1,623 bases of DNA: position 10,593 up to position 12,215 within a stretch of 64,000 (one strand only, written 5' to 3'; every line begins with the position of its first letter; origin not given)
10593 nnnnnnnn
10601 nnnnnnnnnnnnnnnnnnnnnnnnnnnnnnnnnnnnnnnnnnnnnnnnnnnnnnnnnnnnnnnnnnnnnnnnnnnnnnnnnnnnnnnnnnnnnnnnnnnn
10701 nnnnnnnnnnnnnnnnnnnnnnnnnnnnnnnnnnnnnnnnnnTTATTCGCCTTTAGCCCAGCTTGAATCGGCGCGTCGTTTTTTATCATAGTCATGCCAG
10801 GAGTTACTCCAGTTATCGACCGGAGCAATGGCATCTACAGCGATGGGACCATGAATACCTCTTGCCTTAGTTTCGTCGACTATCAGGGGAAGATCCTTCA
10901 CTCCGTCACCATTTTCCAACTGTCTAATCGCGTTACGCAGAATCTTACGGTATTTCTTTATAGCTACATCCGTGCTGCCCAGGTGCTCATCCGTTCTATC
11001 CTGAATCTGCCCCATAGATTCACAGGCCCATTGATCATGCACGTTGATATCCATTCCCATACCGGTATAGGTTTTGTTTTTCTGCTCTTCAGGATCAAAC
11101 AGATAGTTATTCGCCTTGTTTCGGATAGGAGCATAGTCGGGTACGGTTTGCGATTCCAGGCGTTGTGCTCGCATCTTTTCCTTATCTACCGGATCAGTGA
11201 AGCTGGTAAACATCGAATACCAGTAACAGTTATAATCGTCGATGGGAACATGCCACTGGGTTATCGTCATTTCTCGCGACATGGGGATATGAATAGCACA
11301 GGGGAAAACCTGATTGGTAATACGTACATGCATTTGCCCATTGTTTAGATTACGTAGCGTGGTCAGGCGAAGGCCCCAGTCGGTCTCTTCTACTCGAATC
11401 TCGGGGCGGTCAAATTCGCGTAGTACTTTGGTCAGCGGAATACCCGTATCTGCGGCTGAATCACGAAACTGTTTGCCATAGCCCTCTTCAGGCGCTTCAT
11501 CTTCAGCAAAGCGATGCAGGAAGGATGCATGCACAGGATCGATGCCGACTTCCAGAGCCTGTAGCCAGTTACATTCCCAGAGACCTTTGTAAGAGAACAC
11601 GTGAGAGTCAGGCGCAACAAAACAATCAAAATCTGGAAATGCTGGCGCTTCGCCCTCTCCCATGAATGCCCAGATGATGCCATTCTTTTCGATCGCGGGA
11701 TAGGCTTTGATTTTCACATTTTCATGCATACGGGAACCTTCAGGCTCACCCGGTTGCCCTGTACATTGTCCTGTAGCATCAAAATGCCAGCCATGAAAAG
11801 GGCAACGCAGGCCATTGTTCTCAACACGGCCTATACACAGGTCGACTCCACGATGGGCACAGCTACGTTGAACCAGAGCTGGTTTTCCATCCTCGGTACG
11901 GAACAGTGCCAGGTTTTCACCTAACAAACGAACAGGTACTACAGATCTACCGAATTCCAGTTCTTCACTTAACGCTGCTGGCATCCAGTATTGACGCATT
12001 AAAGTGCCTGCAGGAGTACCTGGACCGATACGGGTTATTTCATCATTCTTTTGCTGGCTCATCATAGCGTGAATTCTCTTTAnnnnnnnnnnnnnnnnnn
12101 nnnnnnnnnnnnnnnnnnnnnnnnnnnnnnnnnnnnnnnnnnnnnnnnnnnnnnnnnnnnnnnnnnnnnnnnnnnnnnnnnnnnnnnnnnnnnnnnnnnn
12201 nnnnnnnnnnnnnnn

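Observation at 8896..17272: Nine-gene operon coupling a Liv-type ABC importer to a GS-like gamma-glutamyl ligase, a lone Rieske oxygenase, a thioesterase and a tautomerase: an uncharacterised amine/amide catabolic route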

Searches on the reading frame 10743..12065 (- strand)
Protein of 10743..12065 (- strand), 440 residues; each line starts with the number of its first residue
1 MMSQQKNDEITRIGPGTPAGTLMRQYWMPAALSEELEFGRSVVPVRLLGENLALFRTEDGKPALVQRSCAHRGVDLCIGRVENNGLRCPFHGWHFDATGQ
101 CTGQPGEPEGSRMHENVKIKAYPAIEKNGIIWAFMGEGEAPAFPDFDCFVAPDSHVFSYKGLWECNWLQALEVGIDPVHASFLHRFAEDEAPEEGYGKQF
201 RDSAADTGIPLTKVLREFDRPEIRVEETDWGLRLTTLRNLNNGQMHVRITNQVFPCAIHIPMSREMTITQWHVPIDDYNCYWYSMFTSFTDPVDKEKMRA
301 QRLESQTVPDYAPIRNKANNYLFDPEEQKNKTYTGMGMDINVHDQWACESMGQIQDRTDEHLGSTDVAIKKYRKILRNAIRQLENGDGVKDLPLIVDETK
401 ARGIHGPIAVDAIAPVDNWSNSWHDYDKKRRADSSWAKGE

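Call 3: search_protein_families(library=pfam, proteins=[window:10743-12065:-])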
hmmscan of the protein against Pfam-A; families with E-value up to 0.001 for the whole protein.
window:10743-12065:- (440 aa): 3 families
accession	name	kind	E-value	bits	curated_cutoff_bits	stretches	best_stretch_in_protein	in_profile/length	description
PF19301.5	LigXa_C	-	2.9e-30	105.9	27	1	134-387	2-253/304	LigXa C-terminal domain like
PF00355.32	Rieske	-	3.5e-19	68.9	20.3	1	27-109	2-83/88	Rieske [2Fe-2S] domain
PF11723.14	Aromatic_hydrox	-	0.00017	21.6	24.4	0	148-185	17-53/241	Homotrimeric ring hydroxylase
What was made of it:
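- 10743..12065 (-): Alpha-only Rieske non-haem-iron oxygenase of the phthalate family (440 aa), proposed gamma-glutamyl-arylamide dioxygenase. Pfam Rieske + LigXa_C (call 3).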

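Call 4: search_protein_families(library=ncbifam, proteins=[window:10743-12065:-])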
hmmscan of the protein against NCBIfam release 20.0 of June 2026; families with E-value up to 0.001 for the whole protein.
window:10743-12065:- (440 aa): 6 families
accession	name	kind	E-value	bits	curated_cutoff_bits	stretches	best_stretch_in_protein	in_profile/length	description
NF052579.1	BetMthstMoxSdmAMthl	equivalog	4.3e-21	75.3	600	1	25-139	16-130/351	4beta-methylsterol monooxygenase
NF041684.1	ant_diox_AndAc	equivalog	8.2e-07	27.9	750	1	53-105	73-126/418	anthranilate 1,2-dioxygenase large subunit AndAc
TIGR03229.1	benzo_1_2_benA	equivalog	6.6e-06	25.3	780.95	1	54-100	66-113/433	benzoate 1,2-dioxygenase large subunit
NF041683.1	ant_diox_AndAb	equivalog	0.00011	22.3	150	1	27-100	2-74/100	anthranilate 1,2-dioxygenase ferredoxin subunit AndAb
TIGR03228.1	anthran_1_2_A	equivalog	0.00035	19.4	671.9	1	24-101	36-114/438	anthranilate 1,2-dioxygenase large subunit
TIGR02378.1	nirD_assim_sml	equivalog_domain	0.00061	19.9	74.65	0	41-132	15-102/105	nitrite reductase small subunit NirD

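Call 8: find_homologous_proteins(query=window:10743-12065:-)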
Query window:10743-12065:- (440 aa): 7587 proteins with E <= 0.001 among 8000 candidates; the best 120 are listed.
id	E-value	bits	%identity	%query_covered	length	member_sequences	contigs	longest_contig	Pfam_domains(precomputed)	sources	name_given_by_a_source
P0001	0.0e+0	1043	99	100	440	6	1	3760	PF19301.6,PF00355.33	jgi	jgi:phthalate 4,5-dioxygenase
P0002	1.6e-259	879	81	100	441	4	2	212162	PF19301.6,PF00355.33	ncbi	-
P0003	3.5e-251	852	78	99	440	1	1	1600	PF11723.15,PF19301.6,PF00355.33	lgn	-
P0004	7.1e-241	818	76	100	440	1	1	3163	PF11723.15,PF19301.6,PF00355.33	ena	-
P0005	4.3e-222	756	70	99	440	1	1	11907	PF11723.15,PF19301.6,PF00355.33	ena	-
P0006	5.8e-216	736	68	99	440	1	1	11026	PF19301.6,PF00355.33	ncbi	-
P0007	6.9e-216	735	75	89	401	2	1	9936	PF19301.6,PF00355.33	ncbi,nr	ncbi:MAG: aromatic ring-hydroxylating dioxygenase subunit alpha, partial [Chromatiales bacterium]|nr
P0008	3.1e-213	727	69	99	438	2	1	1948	PF19301.6,PF00355.33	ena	-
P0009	5.3e-213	726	68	99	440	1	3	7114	PF11723.15,PF19301.6,PF00355.33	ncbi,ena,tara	tara:strand:- start:766 stop:2088 length:1323 start_codon:yes stop_codon:yes gene_type:complete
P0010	2.7e-212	723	67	99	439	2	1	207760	PF11723.15,PF19301.6,PF00355.33,PF19112.7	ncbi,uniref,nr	ncbi:Rieske 2Fe-2S domain-containing protein [Nisaea nitritireducens]|uniref:Rieske 2Fe-2S domain-co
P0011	4.2e-212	723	67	99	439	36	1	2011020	PF11723.15,PF19301.6,PF00355.33,PF19112.7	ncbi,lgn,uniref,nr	ncbi:Rieske 2Fe-2S domain-containing protein [Nisaea denitrificans]|uniref:Rieske 2Fe-2S domain-cont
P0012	1.8e-211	721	68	99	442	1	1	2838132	PF19301.6,PF00355.33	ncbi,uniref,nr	ncbi:Rieske 2Fe-2S domain-containing protein [Sneathiella limimaris]|uniref:Rieske 2Fe-2S domain-con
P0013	3.7e-211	720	68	99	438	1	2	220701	PF19301.6,PF00355.33,PF19112.7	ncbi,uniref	ncbi:Rieske 2Fe-2S domain-containing protein [Azospirillum sp. ST 5-10]|uniref:Rieske 2Fe-2S domain-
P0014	1.4e-210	718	67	99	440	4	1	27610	PF11723.15,PF19301.6,PF00355.33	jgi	jgi:phenylpropionate dioxygenase-like ring-hydroxylating dioxygenase large terminal subunit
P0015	3.0e-210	717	68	99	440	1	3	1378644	PF19301.6,PF00355.33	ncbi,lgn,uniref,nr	ncbi:aromatic ring-hydroxylating dioxygenase subunit alpha [Sneathiella chinensis]|uniref:Ring-hydro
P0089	1.8e-201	688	65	99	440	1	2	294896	PF19301.6,PF00355.33,PF19112.7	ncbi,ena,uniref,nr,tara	ncbi:aromatic ring-hydroxylating dioxygenase subunit alpha [Chachezhania antarctica]|uniref:aromatic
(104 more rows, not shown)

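Call 9: find_encoding_contigs(protein=P0011, flank=10000, max_places=2)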
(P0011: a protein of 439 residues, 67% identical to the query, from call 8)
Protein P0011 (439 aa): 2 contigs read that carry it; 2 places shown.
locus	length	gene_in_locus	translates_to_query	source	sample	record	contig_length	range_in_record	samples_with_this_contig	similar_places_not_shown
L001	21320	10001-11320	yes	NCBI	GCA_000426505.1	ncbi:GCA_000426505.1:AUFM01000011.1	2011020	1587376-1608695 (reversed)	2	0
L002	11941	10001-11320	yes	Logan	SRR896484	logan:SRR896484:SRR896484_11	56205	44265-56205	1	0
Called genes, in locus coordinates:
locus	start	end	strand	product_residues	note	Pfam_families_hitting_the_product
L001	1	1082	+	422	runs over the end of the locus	-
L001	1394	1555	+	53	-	-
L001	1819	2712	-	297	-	PF12833:HTH_18, PF00165:HTH_AraC (weak)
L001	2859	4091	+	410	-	PF01494:FAD_binding_3, PF01593:Amino_oxidase (faint), PF13450:NAD_binding_8 (weak)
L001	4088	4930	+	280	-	PF04444:Dioxygenase_N, PF00775:Dioxygenase_C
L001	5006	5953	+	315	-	PF00294:PfkB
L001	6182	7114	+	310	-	PF04204:HTS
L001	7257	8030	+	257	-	PF00106:adh_short, PF08659:KR, PF13561:adh_short_C2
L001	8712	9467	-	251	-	PF09339:HTH_IclR, PF01614:IclR_C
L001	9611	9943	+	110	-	PF00111:Fer2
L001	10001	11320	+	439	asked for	PF00355:Rieske, PF11723:Aromatic_hydrox (faint), PF19301:LigXa_C, PF19112:VanA_C (faint)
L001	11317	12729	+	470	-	PF16952:Gln-synt_N_2, PF00120:Gln-synt_C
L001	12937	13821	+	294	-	PF00165:HTH_AraC (weak), PF12833:HTH_18, PF00165:HTH_AraC (weak)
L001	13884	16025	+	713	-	PF07715:Plug, PF00593:TonB_dep_Rec_b-barrel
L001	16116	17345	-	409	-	PF13354:Beta-lactamase2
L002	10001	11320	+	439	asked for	PF00355:Rieske, PF11723:Aromatic_hydrox (faint), PF19301:LigXa_C, PF19112:VanA_C (faint)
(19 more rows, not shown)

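Call 10: find_encoding_contigs(protein=P0002, flank=10000, max_places=2)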
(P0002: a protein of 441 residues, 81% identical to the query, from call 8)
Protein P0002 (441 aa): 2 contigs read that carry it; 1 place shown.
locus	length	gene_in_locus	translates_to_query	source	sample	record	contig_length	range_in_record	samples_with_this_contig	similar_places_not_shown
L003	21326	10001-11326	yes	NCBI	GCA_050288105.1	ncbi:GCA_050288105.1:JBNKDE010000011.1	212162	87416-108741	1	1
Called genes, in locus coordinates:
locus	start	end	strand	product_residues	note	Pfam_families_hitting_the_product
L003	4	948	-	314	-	PF07848:PaaX, PF20803:PaaX_M, PF08223:PaaX_C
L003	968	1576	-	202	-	PF00132:Hexapep (weak), PF25087:GMPPB_C (faint), PF00132:Hexapep (weak)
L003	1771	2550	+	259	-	PF00378:ECH_1, PF16113:ECH_2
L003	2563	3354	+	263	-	PF00378:ECH_1, PF16113:ECH_2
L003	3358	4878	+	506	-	PF02737:3HCDH_N, PF00725:3HCDH, PF18321:3HCDH_RFF, PF00725:3HCDH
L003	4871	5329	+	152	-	PF03061:4HBT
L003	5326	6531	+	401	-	PF00108:Thiolase_N, PF02803:Thiolase_C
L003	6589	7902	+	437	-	PF00501:AMP-binding, PF14535:AMP-binding_C_2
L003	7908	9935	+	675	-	PF00171:Aldedh, PF01575:MaoC_dehydratas, PF13452:FAS1_DH_region (faint)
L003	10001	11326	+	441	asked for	PF00355:Rieske, PF19301:LigXa_C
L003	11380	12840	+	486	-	PF16952:Gln-synt_N_2 (faint), PF00120:Gln-synt_C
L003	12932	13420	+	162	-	PF13302:Acetyltransf_3, PF13420:Acetyltransf_4, PF00583:Acetyltransf_1, PF13673:Acetyltransf_10, PF13508:Acetyltransf_7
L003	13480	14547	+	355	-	PF03193:RsgA_GTPase, PF00735:Septin (faint), PF00005:ABC_tran (weak), PF01926:MMR_HSR1, PF04548:AIG1 (weak)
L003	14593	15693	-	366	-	PF00970:FAD_binding_6, PF00175:NAD_binding_1, PF00111:Fer2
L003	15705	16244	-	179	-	PF01883:FeS_assembly_P, PF23451:Zn_ribbon_PaaD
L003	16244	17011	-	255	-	PF05138:PaaA_PaaC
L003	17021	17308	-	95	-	PF06243:PaaB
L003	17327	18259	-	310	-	PF05138:PaaA_PaaC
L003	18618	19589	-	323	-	PF00990:GGDEF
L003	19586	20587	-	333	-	PF00072:Response_reg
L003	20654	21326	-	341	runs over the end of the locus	PF00296:Bac_luciferase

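Call 11: find_encoding_contigs(protein=P0089, flank=10000, max_places=2)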
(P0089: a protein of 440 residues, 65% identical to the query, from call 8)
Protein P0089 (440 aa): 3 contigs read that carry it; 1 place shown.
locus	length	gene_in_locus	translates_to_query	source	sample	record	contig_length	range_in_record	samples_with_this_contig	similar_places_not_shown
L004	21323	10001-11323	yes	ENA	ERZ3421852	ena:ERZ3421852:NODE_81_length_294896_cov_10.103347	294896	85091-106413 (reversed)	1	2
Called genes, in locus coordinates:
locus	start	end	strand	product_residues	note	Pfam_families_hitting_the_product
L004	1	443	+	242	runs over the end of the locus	PF13173:AAA_14, PF13635:DUF4143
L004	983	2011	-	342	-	PF01051:Rep3_N, PF21205:Rep3_C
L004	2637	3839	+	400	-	PF01656:CbiA, PF09140:MipZ (weak), PF10609:ParA, PF13614:AAA_31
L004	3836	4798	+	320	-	PF18090:SoPB_HTH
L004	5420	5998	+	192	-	PF02661:Fic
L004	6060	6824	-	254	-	PF09339:HTH_IclR, PF12802:MarR_2 (weak), PF25213:HVO_A0261_N (faint), PF01614:IclR_C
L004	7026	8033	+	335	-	PF03480:DctP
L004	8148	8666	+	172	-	PF04290:DctQ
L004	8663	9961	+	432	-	PF06808:DctM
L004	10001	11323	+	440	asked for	PF00355:Rieske, PF19301:LigXa_C, PF19112:VanA_C (faint)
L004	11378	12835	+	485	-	PF16952:Gln-synt_N_2 (faint), PF00120:Gln-synt_C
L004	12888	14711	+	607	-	PF05378:Hydant_A_N, PF01968:Hydantoinase_A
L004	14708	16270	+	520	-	PF02538:Hydantoinase_B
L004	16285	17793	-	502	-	PF01970:TctA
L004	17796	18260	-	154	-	PF07331:TctB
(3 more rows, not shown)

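Call 12: search_solved_structures(query=window:10743-12065:-, max_evalue=0.001)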
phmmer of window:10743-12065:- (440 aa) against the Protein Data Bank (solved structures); distinct sequences matched with E-value up to 0.001: 42.
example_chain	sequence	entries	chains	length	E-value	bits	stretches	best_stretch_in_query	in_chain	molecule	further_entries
9ina_A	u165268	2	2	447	1e-68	235.2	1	2-405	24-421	Rieske (2Fe-2S) domain protein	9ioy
7fhr_A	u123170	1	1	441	1.2e-61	211.8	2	1-279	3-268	Putative Phthalate 4,5-dioxygenase, subunit alpha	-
7fjl_A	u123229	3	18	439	2.8e-54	187.6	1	1-386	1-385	Rieske (2Fe-2S) domain protein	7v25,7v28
3gb4_A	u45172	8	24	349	2.4e-22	82.3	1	21-186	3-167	DdmC | Dicamba O-demethylase, oxygenase component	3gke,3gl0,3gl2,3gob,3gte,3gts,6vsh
6wn3_A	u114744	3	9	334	1.1e-20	76.8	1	20-185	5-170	SxtT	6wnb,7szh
6wnc_A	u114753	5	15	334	5.9e-20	74.4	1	19-185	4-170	SxtDIOX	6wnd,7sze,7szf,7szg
7qwt_A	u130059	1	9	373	5.2e-18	68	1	23-149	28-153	Rieske (2Fe-2S) domain protein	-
4nbg_A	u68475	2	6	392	1.9e-17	66.2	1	19-185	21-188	Terminal oxygenase component of carbazole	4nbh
4nb9_A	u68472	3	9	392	2.8e-17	65.6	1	19-185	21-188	Terminal oxygenase component of carbazole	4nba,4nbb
1ww9_A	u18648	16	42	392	2.8e-17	65.6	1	19-185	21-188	terminal oxygenase component of carbazole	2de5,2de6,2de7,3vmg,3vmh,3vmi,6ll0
4nbf_A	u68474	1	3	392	2.9e-17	65.6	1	19-185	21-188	Terminal oxygenase component of carbazole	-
4nb8_A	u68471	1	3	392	2.9e-17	65.5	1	19-185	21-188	Terminal oxygenase component of carbazole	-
4nbc_A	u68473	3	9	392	3.7e-17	65.2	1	19-185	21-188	Terminal oxygenase component of carbazole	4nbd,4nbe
3gcf_A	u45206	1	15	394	1.7e-15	59.7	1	24-186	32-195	Terminal oxygenase component of carbazole 1,9a-dioxygenase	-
6icl_A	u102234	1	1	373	2e-15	59.5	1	19-184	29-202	Methylxanthine N3-demethylase NdmB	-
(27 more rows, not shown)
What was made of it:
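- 10743..12065 (-): Best solved relatives are isophthalate dioxygenase 9ina (235 bits) and phthalate dioxygenase 7fjl (188 bits) (call 12).
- It belongs to the phthalate family (calls 3, 12). Phthalate-family Rieske enzymes include O- and N-demethylases such as DdmC and NdmA/B, seen here as weak hits (call 12).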

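Call 22: find_related_loci(query=A1, collection=genome_contigs, flank=10000)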
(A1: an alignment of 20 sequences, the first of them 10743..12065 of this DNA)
Query A1 (440 aa) in genome_contigs; peptide patterns used: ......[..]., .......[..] (x = any residue, [..] = any of these).
600 stretches matched a pattern (row limit reached: there are more); 599 encode a relative of the query (tblastn E <= 1e-3); the best 80 are kept; 80 distinct loci.
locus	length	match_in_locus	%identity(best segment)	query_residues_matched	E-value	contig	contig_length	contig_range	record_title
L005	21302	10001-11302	68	1-436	0e+0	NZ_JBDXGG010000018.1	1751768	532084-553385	MAG: Nisaea sp. isolate AQ.08.M.C5_70_35 AQ_08_M_C5_70_35_000000000018, whole genome shotgun sequence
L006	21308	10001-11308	67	1-436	0e+0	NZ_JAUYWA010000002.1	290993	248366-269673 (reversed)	Oceanobacter sp. 1_MG-2023 strain 4A09 DKBNHMCG_2, whole genome shotgun sequence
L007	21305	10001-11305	67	1-436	0e+0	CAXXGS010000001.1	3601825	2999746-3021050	MAG: uncultured Rhodobium sp. isolate 13e7df09-a853-47d7-8979-71106150c361 genome assembly, contig: contig_1, whole geno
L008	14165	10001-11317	65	1-439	0e+0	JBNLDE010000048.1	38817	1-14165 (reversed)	MAG: Zhengella sp. isolate C1C2.bin.58.orig k141_1700278, whole genome shotgun sequence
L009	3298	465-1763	66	1-435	0e+0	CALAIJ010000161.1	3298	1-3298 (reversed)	MAG: uncultured Sulfitobacter sp. isolate R3_Bin_Bin_125_1 genome assembly, contig: c_000001014591, whole genome shotgun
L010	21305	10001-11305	64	1-436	0e+0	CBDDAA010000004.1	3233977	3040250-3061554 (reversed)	MAG: Granulosicoccaceae bacterium isolate 212068ec-03f6-4731-bd46-ab028424148a genome assembly, contig: contig_4, whole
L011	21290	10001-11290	65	1-432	0e+0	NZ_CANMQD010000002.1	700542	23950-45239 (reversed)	Uncultured Sulfitobacter sp. isolate 3-1118-G.fasta NODE_2, whole genome shotgun sequence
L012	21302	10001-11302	65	1-436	0e+0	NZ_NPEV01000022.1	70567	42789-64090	Rhodobium orientis strain DSM 11290 NODE_22_length_70567_cov_45.2635, whole genome shotgun sequence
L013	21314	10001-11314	63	1-440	0e+0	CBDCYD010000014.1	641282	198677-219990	MAG: Hyphomicrobiaceae bacterium isolate 59900f9e-db51-4c3c-8372-06b45ed05b8c genome assembly, contig: contig_14, whole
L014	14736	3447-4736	65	1-432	0e+0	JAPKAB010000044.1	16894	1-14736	MAG: Ascidiaceihabitans sp. isolate ANT-1 NODE_179_length_16894_cov_33.979809, whole genome shotgun sequence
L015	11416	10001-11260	66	1-423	0e+0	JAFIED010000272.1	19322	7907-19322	MAG: Pararhodobacter sp. isolate coassembly_bin.62 k141_94061, whole genome shotgun sequence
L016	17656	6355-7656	65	1-436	0e+0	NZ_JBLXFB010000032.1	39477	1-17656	MAG: Antarctobacter sp. isolate ET02-05 T02maxbin_out.015_metabat.1RE.5K@32, whole genome shotgun sequence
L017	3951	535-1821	64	1-433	0e+0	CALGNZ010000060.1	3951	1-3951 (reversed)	MAG: uncultured Granulosicoccaceae bacterium isolate L4_Bin_METABAT__61_1_1 genome assembly, contig: c_000001163327, who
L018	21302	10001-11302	64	1-436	0e+0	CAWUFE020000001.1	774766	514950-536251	MAG: Rhizobiaceae bacterium isolate 2a1c93a1-b5bb-4fff-98e9-bbfee3ad1fdc genome assembly, contig: contig_1, whole genome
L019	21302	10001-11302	64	1-436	0e+0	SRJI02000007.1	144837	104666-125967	Carideicomes alvinocaridis strain SCR17 scaffold_6, whole genome shotgun sequence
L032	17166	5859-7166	63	1-439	0e+0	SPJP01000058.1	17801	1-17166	MAG: Rhodobacteraceae bacterium isolate BinT2.007 contig_50, whole genome shotgun sequence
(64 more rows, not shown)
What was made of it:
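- Tried and rejected: The genome-scan cap was already used (call 22).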

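Call 35: search_dna_similar(query=window:10743-12065:-, collection=plasmids, mode=protein, max_rows=40, max_evalue=1e-30)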
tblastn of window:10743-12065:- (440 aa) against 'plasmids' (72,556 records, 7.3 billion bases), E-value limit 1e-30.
Records with a match: 124; places in all: 172; records where one place covers at least 80% of the query: 124.
Best place of each record, by identity: <60% 124.
By first word of the organism name: Rhodococcus 14; Phaeobacter 10; Sphingobium 8; Burkholderia 7; Novosphingobium 6; Aminobacter 6; Cupriavidus 5; Paraburkholderia 5; Caballeronia 5; Variovorax 5; and 36 more.
By predicted mobility (MOB-suite, as given by PLSDB): non-mobilizable 73; conjugative 30; mobilizable 21.
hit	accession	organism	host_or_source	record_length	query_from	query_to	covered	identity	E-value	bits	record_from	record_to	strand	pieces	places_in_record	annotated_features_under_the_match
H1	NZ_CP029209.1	Nitratireductor sp. OM-1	-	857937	1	437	99%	59.7%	2e-173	546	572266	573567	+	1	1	aromatic ring-hydroxylating dioxygenase subunit alpha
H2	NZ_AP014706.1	Methylobacterium aquaticum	-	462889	1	436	99%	59.3%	2e-172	543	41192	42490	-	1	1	aromatic ring-hydroxylating dioxygenase subunit alpha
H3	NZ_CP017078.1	Novosphingobium resinovorum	single cell,soil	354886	1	437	99%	58.6%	3e-171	539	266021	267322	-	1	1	aromatic ring-hydroxylating dioxygenase subunit alpha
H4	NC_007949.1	Polaromonas sp. JS666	-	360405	1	439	100%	57.6%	1e-167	529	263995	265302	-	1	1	aromatic ring-hydroxylating dioxygenase subunit alpha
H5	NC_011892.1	Methylobacterium nodulans ORS 2060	-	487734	1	436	99%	57.9%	2e-170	537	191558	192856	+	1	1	aromatic ring-hydroxylating dioxygenase subunit alpha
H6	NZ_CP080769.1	Cupriavidus pinatubonensis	genomic assembly,soil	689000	1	438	100%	57.2%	2e-162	514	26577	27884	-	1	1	aromatic ring-hydroxylating dioxygenase subunit alpha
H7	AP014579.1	Burkholderia sp. RPE67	Riptortus pedestris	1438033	1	436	99%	57.1%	3e-166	525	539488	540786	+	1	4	phthalate 4,5-dioxygenase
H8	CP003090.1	Burkholderia sp. YI23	-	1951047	1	436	99%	57.1%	3e-166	525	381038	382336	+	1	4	phthalate 4,5-dioxygenase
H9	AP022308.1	Burkholderia sp. SFA1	-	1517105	1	436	99%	56.9%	1e-165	523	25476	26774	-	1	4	ring-hydroxylating oxygenase subunit alpha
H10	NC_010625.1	Paraburkholderia phymatum STM815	-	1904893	1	431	98%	57.3%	8e-164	518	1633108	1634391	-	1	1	record has no annotation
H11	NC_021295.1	Caballeronia insecticola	-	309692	1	437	99%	56.3%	1e-165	523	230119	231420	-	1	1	aromatic ring-hydroxylating dioxygenase subunit alpha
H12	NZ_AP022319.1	Burkholderia sp. THE68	Togo hemipterus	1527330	1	436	99%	56.4%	2e-165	523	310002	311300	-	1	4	none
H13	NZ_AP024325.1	Caballeronia sp. NK8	-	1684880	1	436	99%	56.4%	2e-165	523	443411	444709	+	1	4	none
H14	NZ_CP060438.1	Pseudooceanicola algae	whole organism,marine macroalga Fucus ...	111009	1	436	99%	56.2%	9e-146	466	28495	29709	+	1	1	aromatic ring-hydroxylating dioxygenase subunit alpha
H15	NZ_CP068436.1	Cupriavidus necator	heavy metal containmented soil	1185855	1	438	100%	55.5%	5e-160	507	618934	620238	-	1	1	none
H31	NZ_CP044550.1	Hydrogenophaga sp. BPS33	-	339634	1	385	88%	36.8%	2e-64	231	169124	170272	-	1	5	Rieske 2Fe-2S domain-containing protein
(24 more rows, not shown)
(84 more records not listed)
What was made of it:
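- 10743..12065 (-): It is 58.6% identical to the copy on N. resinovorum SA1 pSA3 and 57.6% to the Polaromonas JS666 copy (call 35).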
